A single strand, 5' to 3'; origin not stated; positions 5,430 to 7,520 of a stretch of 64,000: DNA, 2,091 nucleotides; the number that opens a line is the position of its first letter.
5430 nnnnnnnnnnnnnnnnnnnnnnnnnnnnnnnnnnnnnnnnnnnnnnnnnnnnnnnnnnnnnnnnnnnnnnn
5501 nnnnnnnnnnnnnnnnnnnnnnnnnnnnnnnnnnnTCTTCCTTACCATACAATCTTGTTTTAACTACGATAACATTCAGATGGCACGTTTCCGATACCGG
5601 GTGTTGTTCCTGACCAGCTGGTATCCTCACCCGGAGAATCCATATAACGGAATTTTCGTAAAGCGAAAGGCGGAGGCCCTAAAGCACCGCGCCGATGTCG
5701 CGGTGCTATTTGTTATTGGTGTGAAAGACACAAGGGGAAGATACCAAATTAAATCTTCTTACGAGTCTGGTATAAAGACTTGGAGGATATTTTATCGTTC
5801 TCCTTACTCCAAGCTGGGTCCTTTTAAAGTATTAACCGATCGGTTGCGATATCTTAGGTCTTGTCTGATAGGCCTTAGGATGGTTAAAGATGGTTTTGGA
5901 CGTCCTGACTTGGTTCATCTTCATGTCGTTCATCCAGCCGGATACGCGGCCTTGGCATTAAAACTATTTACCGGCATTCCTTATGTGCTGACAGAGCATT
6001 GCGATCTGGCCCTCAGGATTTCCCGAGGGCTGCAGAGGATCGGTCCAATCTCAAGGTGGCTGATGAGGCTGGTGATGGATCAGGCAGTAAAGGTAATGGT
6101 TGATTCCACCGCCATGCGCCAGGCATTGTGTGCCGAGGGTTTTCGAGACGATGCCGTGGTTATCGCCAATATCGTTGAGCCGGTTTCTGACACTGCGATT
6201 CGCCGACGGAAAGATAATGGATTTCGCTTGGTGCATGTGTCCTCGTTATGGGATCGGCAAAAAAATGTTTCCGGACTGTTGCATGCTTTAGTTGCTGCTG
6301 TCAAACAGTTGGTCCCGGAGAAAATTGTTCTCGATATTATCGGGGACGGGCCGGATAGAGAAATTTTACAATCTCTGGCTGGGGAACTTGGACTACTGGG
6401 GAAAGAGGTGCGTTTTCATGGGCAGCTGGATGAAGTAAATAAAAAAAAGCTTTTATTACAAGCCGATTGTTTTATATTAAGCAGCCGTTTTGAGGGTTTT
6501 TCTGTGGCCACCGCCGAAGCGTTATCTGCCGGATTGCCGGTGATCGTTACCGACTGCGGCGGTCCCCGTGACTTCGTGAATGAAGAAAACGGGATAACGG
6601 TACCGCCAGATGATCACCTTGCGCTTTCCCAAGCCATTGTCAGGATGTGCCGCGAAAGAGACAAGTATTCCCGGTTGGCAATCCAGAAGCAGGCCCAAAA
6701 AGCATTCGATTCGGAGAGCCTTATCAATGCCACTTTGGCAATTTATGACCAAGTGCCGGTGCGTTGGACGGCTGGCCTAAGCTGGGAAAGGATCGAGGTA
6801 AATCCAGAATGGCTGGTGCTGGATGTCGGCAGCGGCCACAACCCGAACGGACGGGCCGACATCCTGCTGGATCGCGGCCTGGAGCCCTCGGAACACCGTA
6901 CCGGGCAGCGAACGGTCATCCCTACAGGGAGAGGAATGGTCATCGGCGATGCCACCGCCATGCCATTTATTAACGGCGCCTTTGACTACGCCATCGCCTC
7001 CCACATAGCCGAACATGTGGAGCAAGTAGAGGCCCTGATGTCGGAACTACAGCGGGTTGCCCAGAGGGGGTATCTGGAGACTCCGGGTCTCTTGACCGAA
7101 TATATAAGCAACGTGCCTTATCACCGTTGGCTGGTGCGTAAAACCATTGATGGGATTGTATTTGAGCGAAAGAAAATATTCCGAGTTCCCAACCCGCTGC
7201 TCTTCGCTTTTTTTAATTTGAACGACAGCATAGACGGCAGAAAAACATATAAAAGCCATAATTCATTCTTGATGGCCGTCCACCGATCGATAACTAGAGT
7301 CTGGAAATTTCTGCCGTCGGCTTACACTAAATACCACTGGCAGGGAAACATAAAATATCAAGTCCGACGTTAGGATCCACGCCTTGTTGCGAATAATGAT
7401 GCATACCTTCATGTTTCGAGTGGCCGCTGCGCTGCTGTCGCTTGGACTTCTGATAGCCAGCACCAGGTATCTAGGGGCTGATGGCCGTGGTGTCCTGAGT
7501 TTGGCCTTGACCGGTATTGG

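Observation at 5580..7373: Glycosyltransferase-methyltransferase fusion protein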

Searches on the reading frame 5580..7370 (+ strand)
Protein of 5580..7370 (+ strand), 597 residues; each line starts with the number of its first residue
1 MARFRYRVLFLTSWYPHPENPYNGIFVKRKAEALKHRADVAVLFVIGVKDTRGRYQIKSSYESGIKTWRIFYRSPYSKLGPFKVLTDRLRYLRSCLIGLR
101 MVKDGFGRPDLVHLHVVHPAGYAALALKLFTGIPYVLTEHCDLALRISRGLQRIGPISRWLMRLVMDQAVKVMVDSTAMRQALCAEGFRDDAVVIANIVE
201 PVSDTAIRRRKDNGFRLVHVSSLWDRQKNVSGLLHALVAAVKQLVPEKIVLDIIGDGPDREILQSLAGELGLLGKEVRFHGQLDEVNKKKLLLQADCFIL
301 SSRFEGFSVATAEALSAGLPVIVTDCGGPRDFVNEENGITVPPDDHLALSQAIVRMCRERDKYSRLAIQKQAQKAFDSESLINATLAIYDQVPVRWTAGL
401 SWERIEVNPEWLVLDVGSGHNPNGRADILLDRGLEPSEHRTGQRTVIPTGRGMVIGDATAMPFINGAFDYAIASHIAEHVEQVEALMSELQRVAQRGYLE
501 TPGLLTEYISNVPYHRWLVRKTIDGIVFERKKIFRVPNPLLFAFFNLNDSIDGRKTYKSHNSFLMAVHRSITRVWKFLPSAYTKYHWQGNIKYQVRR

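Call 3: search_protein_families(library=pfam, proteins=[window:5580-7370:+], max_evalue=1)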
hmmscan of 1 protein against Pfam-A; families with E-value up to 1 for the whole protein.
window:5580-7370:+ (597 aa): 10 families
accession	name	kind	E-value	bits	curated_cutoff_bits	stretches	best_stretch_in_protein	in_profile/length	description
PF13692.12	Glyco_trans_1_4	-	3.5e-29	102.3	27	1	216-357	3-140/142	Glycosyl transferases group 1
PF00534.26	Glycos_transf_1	-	1.5e-27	96.7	26.4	1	218-368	19-167/172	Glycosyl transferases group 1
PF13439.12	Glyco_transf_4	-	2.1e-15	57.6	28.5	1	73-200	45-167/170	Glycosyltransferase Family 4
PF13579.12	Glyco_trans_4_4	-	8.1e-15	56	29.7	1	28-197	8-157/158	Glycosyl transferase 4-like domain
PF20706.3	GT4-conflict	-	1.7e-07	31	26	1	285-364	272-344/385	Family 4 Glycosyltransferase in conflict systems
PF08241.18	Methyltransf_11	-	1.9e-06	28.9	21.2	1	453-497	46-90/95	Methyltransferase domain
PF13649.12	Methyltransf_25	-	0.0056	17.8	27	1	454-496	51-95/97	Methyltransferase domain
PF08323.17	Glyco_transf_5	-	0.025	14.7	22.7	1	30-156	49-175/239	Starch synthase catalytic domain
PF13477.12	Glyco_trans_4_2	-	0.032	14.8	23.4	1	108-152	74-119/139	Glycosyl transferase 4-like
PF13489.12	Methyltransf_23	-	0.07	13.3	27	1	465-500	79-115/164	Methyltransferase domain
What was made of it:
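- On Pfam PF08241 Methyltransf_11: 28.9 bits against 21.2, but only profile positions 46-90 of 95 are matched (call 3)
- Checked: It also finds PF08241 Methyltransf_11 at res 453-497, 28.9 bits against a gathering score of 21.2, but this covers only profile positions 46-90 of 95 (call 3).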

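Call 4: search_protein_families(library=ncbifam, proteins=[window:5580-7370:+], max_evalue=1)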
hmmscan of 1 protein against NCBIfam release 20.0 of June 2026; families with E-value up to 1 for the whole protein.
window:5580-7370:+ (597 aa): 47 families (the best 25 are shown)
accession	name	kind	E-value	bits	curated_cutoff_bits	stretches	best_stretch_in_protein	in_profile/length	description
TIGR03088.1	stp2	hypoth_equivalog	7.5e-25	87.8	409.05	1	210-392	190-373/374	TIGR03088 family PEP-CTERM/XrtA system glycosyltransferase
NF047684.1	TeichurnBiosyTuaC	equivalog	2.7e-22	79.3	550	2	235-380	235-377/391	teichuronic acid biosynthesis protein TuaC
NF041876.1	EPS_EpsE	equivalog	9.9e-22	77.7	400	1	235-371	230-373/389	exopolysaccharide biosynthesis GT4 family glycosyltransferase EpsE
TIGR03999.1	thiol_BshA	equivalog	1.5e-21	76.8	273.7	1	212-392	197-373/375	N-acetyl-alpha-D-glucosaminyl L-malate synthase BshA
NF007396.0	PRK09922.1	equivalog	1.8e-21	76.4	385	1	174-388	141-355/361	lipopolysaccharide 1,6-galactosyltransferase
NF046085.1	XrtY_assoc_Gly1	equivalog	2.4e-15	56.3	400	1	191-392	183-384/387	XrtY-associated glycosyltransferase XYAG1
NF050063.1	ProtGlycPglJ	equivalog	6.6e-14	51.9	500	1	225-384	204-358/363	N-acetylgalactosamine-N,N'-diacetylbacillosaminyl-diphospho-undecaprenol 4-alpha-N-acetylgalactosaminyltransferase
NF047880.1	glyco_SdgA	exception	4.2e-13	48.7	800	1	206-371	307-469/488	serine-aspartate repeat adhesin O-glycosyltransferase SdgA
TIGR02149.1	glgA_Coryne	subfamily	1.6e-12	47.3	302.4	1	8-392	3-390/391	glycogen synthase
NF038255.1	exopoly_VpsD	equivalog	2.4e-12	46.4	300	1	172-392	160-379/381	VpsD family glycosyltransferase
TIGR04348.1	TIGR04348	equivalog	8.3e-11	41.5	300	1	167-373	94-291/310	selenoneine biosynthesis selenosugar synthase SenB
TIGR04047.1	MSMEG_0565_glyc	hypoth_equivalog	1.9e-10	40.4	259.85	1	228-389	206-371/373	MSMEG_0565 family glycosyltransferase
NF041010.1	glycosy_Agl16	equivalog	3.4e-10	39.3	575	1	155-365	120-326/352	glycosylation protein Agl16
NF050056.1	ProtGlycPglH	equivalog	5.6e-10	38.8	600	1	157-389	126-350/354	GalNAc-alpha-(1->4)-GalNAc-alpha-(1->3)-diNAcBac-PP-undecaprenol alpha-1,4-N-acetyl-D-galactosaminyltransferase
NF038295.1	EPS_HpsP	equivalog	6.7e-10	38.5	550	1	109-392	93-387/388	hormogonium polysaccharide biosynthesis glycosyltransferase HpsP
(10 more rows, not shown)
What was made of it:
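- Tried and rejected: Donor or acceptor sugar from NCBIfam equivalogs of the GT domain: all far below cutoff (call 4).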
